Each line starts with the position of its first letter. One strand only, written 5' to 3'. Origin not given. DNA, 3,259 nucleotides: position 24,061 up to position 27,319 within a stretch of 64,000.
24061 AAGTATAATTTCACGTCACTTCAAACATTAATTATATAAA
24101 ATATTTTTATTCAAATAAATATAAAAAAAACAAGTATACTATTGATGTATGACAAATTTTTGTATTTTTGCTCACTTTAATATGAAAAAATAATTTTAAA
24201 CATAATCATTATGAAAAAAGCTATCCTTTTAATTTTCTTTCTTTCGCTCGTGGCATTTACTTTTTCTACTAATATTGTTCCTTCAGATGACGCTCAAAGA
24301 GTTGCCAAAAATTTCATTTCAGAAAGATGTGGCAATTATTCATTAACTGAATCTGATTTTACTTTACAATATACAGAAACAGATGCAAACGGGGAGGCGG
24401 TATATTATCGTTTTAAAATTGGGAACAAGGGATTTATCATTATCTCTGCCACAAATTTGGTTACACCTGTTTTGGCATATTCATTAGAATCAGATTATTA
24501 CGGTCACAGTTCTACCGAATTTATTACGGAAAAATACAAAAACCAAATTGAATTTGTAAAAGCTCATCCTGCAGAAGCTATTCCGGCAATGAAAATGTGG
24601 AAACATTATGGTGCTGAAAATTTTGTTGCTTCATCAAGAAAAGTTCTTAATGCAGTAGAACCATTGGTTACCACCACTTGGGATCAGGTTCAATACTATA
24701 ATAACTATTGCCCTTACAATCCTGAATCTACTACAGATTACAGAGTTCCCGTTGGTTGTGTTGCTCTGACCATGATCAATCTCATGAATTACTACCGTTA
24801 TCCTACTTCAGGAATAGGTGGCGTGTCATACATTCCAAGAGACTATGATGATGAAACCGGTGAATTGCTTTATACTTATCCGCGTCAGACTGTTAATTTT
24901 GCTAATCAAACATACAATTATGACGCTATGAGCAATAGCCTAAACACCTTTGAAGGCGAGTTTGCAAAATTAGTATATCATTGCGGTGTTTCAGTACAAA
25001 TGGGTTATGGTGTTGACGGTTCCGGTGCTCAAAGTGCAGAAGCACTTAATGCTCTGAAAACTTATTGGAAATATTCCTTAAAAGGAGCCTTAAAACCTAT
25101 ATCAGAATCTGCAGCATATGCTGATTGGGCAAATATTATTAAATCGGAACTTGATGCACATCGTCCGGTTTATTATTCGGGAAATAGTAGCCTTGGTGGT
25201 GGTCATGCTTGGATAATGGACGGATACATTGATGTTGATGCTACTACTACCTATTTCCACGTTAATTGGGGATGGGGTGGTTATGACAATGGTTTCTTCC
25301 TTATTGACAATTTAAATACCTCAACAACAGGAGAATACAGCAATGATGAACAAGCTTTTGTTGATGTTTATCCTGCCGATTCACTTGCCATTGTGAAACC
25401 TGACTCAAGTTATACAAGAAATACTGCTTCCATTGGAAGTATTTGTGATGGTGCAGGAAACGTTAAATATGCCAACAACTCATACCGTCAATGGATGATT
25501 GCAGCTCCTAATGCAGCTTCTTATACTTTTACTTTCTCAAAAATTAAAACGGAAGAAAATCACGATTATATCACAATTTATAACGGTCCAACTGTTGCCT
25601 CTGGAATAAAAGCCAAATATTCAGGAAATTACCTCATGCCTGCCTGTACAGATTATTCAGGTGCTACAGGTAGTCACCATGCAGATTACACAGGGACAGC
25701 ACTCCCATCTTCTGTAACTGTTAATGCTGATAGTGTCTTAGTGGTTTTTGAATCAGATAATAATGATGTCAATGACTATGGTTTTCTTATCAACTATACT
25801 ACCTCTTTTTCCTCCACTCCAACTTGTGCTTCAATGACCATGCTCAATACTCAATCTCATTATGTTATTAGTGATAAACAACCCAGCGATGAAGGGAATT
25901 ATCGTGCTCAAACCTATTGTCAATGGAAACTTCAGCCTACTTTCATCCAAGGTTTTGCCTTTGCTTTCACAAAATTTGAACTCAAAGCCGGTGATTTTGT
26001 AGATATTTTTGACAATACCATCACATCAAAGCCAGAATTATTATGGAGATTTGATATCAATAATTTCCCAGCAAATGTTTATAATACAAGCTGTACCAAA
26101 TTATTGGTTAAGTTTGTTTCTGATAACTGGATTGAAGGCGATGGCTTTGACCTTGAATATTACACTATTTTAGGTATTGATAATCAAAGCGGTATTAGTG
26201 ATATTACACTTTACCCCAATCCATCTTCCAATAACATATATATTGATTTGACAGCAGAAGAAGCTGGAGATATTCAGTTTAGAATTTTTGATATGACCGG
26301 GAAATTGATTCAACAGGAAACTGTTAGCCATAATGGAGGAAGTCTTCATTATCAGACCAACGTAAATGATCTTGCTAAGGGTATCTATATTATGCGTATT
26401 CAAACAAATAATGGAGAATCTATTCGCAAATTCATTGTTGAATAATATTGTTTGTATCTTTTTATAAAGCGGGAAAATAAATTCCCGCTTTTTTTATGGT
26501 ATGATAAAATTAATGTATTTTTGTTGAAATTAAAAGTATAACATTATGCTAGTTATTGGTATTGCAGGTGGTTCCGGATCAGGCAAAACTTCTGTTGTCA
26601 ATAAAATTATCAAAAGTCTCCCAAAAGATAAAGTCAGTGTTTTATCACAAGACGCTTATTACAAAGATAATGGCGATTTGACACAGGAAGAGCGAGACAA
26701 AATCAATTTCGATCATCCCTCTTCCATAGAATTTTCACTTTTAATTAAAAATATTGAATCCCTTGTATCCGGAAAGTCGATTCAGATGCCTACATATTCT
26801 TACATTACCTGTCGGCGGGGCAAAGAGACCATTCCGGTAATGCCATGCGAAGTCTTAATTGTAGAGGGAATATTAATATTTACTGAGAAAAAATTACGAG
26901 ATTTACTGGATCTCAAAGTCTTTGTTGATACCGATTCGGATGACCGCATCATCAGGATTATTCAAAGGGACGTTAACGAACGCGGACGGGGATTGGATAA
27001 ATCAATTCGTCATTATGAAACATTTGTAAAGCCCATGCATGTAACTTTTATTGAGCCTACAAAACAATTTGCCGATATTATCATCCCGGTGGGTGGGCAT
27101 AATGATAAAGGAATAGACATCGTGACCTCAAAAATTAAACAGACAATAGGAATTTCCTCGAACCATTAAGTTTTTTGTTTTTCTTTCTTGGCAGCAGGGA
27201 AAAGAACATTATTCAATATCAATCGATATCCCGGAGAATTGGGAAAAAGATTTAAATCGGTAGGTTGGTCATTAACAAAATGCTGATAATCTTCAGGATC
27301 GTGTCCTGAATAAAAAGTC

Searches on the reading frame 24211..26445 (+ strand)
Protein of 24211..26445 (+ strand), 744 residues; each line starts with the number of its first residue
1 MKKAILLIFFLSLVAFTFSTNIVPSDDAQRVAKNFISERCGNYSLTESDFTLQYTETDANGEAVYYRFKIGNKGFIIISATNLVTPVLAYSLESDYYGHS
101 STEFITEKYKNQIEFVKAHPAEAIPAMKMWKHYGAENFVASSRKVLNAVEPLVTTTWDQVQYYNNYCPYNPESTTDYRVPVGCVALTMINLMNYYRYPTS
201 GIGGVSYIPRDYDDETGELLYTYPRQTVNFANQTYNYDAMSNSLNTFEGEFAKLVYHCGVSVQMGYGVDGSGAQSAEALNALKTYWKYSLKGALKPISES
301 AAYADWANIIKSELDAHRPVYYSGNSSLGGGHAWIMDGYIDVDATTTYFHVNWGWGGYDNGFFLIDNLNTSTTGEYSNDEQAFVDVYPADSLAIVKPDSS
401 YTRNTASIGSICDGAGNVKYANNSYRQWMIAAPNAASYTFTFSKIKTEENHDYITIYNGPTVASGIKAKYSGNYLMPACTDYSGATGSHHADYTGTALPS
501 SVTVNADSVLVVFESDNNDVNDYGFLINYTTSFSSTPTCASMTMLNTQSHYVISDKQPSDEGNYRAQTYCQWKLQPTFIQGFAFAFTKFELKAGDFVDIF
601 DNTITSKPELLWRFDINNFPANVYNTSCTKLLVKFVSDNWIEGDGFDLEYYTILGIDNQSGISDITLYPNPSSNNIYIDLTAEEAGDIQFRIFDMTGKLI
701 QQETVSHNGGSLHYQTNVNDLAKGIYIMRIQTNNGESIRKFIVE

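Call 7: search_protein_families(library=pfam, proteins=[window:24211-26445:+], max_evalue=0.001)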
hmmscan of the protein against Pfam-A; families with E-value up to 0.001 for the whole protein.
window:24211-26445:+ (744 aa): 4 families
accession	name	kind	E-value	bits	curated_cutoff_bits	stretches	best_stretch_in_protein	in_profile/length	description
PF01640.23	Peptidase_C10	-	8.3e-49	166.9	26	1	157-363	1-194/194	Peptidase C10 family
PF18962.6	Por_Secre_tail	-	3.7e-17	62.8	27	1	667-743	1-75/75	Secretion system C-terminal sorting domain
PF00431.26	CUB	-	1.9e-16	60.8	21.4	1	547-650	7-110/110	CUB domain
PF13734.11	Inhibitor_I69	-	1.3e-09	38.9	25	1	25-96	6-78/98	Spi protease inhibitor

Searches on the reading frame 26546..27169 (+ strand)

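Call 7: search_protein_families(library=pfam, proteins=[window:26546-27169:+], max_evalue=0.001)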
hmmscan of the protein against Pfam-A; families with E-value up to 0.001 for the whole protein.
window:26546-27169:+ (207 aa): 3 families
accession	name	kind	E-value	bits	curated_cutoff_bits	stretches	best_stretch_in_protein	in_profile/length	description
PF00485.24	PRK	-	1e-41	143.4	22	1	3-187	1-194/196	Phosphoribulokinase / Uridine kinase family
PF01121.26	CoaE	-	0.00012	22.2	27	0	99-145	101-147/180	Dephospho-CoA kinase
PF13238.12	AAA_18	-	0.00038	21.4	29.4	1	4-147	1-117/128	AAA domain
